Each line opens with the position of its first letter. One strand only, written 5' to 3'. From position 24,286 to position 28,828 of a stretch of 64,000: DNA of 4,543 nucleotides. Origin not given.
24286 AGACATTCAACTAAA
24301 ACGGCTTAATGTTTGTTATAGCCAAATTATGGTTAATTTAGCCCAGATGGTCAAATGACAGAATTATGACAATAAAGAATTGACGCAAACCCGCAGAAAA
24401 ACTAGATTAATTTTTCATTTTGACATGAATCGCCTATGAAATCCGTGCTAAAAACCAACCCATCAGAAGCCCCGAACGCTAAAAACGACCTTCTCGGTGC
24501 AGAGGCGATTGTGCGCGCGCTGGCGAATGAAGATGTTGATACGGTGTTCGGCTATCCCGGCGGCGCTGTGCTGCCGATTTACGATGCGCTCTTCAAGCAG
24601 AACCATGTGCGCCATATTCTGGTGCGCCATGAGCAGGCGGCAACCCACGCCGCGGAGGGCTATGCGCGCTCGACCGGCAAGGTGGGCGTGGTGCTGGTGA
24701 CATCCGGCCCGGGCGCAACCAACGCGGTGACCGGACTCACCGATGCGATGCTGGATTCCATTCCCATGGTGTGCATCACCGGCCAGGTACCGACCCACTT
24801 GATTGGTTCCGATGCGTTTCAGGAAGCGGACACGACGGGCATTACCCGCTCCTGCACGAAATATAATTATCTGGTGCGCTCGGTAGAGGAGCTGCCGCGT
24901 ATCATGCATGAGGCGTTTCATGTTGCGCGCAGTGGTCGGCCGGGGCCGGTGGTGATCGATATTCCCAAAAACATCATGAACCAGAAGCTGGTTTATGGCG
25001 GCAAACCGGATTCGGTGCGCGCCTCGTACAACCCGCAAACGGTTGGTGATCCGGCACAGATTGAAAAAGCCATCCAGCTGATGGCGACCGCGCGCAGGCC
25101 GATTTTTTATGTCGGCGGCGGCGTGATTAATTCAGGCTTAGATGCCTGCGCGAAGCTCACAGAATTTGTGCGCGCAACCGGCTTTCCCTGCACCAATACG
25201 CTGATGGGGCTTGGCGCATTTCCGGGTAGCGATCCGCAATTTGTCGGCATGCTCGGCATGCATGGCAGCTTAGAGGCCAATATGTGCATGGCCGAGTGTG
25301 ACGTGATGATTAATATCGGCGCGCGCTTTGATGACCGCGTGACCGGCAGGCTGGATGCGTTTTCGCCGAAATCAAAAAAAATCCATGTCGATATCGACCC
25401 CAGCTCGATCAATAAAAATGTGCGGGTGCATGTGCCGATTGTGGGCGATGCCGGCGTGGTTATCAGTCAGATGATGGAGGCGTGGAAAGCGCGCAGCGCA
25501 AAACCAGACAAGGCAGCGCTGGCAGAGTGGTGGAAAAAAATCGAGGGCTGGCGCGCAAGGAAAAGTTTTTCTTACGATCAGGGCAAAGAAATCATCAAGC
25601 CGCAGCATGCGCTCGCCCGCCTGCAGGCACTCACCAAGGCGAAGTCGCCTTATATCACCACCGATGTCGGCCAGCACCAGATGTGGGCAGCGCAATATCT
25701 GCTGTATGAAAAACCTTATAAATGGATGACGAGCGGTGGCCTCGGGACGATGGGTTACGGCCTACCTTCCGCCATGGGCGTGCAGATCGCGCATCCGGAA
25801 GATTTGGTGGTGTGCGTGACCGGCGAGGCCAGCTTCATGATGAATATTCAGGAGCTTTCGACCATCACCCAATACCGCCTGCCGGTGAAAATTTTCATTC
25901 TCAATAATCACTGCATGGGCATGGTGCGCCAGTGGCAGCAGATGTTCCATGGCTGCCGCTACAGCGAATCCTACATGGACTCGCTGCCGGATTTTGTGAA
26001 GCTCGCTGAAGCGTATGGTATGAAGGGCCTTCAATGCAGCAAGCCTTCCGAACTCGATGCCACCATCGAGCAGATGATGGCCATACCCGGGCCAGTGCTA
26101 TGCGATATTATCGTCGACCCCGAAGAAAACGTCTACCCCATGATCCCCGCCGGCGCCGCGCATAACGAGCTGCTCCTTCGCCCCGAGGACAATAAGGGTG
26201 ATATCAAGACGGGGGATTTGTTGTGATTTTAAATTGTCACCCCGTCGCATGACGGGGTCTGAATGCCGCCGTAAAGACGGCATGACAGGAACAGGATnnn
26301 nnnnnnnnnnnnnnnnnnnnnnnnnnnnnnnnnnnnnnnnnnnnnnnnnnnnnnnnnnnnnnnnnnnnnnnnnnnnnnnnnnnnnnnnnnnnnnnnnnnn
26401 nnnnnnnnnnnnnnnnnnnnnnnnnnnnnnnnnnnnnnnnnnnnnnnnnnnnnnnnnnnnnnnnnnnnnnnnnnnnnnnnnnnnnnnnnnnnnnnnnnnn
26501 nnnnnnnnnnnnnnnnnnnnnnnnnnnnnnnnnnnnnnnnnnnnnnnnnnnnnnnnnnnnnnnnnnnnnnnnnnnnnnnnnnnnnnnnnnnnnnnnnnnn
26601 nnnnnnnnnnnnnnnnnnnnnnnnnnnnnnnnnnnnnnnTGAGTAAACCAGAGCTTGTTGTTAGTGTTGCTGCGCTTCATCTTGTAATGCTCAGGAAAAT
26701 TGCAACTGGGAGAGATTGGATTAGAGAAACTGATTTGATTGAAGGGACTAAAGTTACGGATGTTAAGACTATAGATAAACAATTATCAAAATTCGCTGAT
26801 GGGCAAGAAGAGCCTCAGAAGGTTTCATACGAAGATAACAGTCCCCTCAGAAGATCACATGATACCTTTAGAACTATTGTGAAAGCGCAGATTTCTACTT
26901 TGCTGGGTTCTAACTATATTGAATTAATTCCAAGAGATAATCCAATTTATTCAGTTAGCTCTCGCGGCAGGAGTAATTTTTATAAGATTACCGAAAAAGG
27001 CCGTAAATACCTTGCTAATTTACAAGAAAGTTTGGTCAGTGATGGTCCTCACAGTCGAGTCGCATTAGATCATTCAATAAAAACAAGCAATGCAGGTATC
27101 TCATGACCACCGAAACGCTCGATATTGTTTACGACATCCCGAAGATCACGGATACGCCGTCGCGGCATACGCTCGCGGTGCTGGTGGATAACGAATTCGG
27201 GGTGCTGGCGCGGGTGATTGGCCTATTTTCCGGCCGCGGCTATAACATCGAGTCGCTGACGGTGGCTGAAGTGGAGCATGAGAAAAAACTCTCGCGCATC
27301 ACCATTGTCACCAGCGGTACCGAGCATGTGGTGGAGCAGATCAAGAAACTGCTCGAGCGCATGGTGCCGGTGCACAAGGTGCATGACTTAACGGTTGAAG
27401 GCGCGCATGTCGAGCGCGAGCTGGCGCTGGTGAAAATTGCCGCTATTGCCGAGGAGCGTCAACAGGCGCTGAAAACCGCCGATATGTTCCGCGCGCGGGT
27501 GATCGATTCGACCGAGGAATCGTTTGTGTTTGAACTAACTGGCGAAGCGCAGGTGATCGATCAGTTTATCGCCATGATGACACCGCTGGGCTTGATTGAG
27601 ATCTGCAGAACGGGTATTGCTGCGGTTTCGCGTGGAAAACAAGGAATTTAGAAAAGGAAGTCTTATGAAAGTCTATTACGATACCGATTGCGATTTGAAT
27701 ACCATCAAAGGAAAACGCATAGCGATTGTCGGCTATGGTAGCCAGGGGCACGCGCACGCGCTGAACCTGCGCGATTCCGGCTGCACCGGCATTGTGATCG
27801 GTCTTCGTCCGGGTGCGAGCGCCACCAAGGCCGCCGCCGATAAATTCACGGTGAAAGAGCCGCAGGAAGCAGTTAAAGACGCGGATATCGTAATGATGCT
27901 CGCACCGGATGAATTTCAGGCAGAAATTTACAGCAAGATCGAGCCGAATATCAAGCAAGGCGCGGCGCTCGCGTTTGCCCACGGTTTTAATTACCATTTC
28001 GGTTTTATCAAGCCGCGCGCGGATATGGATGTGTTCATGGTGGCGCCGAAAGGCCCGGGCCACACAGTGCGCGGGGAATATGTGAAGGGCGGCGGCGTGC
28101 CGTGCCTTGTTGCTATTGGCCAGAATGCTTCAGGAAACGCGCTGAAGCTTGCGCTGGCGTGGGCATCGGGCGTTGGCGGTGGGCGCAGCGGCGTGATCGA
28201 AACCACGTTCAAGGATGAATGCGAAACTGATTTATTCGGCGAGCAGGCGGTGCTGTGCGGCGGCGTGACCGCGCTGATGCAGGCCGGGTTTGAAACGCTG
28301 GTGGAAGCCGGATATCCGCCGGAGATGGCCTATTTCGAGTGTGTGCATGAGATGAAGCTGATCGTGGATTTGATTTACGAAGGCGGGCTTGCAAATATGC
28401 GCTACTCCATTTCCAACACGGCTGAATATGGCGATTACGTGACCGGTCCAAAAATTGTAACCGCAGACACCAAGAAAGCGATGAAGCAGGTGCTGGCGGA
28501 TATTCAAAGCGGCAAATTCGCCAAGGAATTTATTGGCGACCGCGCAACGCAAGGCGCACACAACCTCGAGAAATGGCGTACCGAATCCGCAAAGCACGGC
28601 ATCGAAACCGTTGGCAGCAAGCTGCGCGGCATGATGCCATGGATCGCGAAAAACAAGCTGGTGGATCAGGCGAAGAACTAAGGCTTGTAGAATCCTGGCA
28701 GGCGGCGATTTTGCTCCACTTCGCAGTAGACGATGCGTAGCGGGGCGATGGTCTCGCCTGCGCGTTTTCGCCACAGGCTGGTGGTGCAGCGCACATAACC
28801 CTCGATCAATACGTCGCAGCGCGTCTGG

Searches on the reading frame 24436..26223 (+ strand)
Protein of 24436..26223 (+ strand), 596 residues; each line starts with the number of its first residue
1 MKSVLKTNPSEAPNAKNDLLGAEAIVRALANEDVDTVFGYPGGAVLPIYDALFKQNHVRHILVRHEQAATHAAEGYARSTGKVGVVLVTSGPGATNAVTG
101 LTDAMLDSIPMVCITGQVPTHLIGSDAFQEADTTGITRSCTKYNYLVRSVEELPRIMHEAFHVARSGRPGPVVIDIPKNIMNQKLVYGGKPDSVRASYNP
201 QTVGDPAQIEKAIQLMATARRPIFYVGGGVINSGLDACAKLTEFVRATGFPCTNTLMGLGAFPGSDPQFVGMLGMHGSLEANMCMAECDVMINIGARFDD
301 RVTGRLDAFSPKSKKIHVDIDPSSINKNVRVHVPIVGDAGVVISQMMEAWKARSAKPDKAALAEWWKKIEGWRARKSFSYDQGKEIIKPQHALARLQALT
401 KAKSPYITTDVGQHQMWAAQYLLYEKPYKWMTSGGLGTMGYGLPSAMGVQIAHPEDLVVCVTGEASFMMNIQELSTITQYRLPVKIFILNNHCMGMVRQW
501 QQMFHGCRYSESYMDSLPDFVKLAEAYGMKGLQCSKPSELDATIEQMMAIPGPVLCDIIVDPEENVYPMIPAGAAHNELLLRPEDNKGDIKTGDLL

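Call 8: search_protein_families(library=pfam, proteins=[window:24436-26223:+], max_evalue=0.001)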
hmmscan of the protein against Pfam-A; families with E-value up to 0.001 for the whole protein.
window:24436-26223:+ (596 aa): 3 families
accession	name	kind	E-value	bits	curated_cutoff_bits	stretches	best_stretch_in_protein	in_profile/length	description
PF02775.26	TPP_enzyme_C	-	5.1e-55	185.8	21.9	1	410-558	1-151/151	Thiamine pyrophosphate enzyme, C-terminal TPP binding domain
PF00205.28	TPP_enzyme_M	-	4.2e-46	156.5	30.4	1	209-345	1-136/137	Thiamine pyrophosphate enzyme, central domain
PF02776.23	TPP_enzyme_N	-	1.4e-42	144.6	26.8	1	21-134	3-117/119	Thiamine pyrophosphate enzyme, N-terminal TPP binding domain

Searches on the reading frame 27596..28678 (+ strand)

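Call 8: search_protein_families(library=pfam, proteins=[window:27596-28678:+], max_evalue=0.001)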
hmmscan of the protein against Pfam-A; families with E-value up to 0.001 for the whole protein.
window:27596-28678:+ (361 aa): 7 families
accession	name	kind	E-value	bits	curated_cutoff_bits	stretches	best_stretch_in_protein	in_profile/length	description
PF07991.19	KARI_N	-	1.6e-69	233.1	20.6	1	37-199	2-165/165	Acetohydroxy acid isomeroreductase, NADPH-binding domain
PF01450.25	KARI_C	-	1.4e-64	217.2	29.1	1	205-349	1-144/144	Ketol-acid reductoisomerase, C-terminal domain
PF02826.25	2-Hacid_dh_C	-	1.4e-06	28.3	25.1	1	28-105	25-101/178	D-isomer specific 2-hydroxyacid dehydrogenase, NAD binding domain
PF03807.23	F420_oxidored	-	1.9e-06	28.8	21.6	1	41-119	1-82/94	NADP oxidoreductase coenzyme F420-dependent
PF00670.27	AdoHcyase_NAD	-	3.8e-06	27.5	27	1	36-101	20-84/162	S-adenosyl-L-homocysteine hydrolase, NAD binding domain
PF03446.21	NAD_binding_2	-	0.00018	22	21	1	41-124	1-88/161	NAD binding domain of 6-phosphogluconate dehydrogenase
PF02153.23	PDH_N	-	0.0003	20.7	26.5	1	55-124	2-74/154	Prephenate dehydrogenase, nucleotide-binding domain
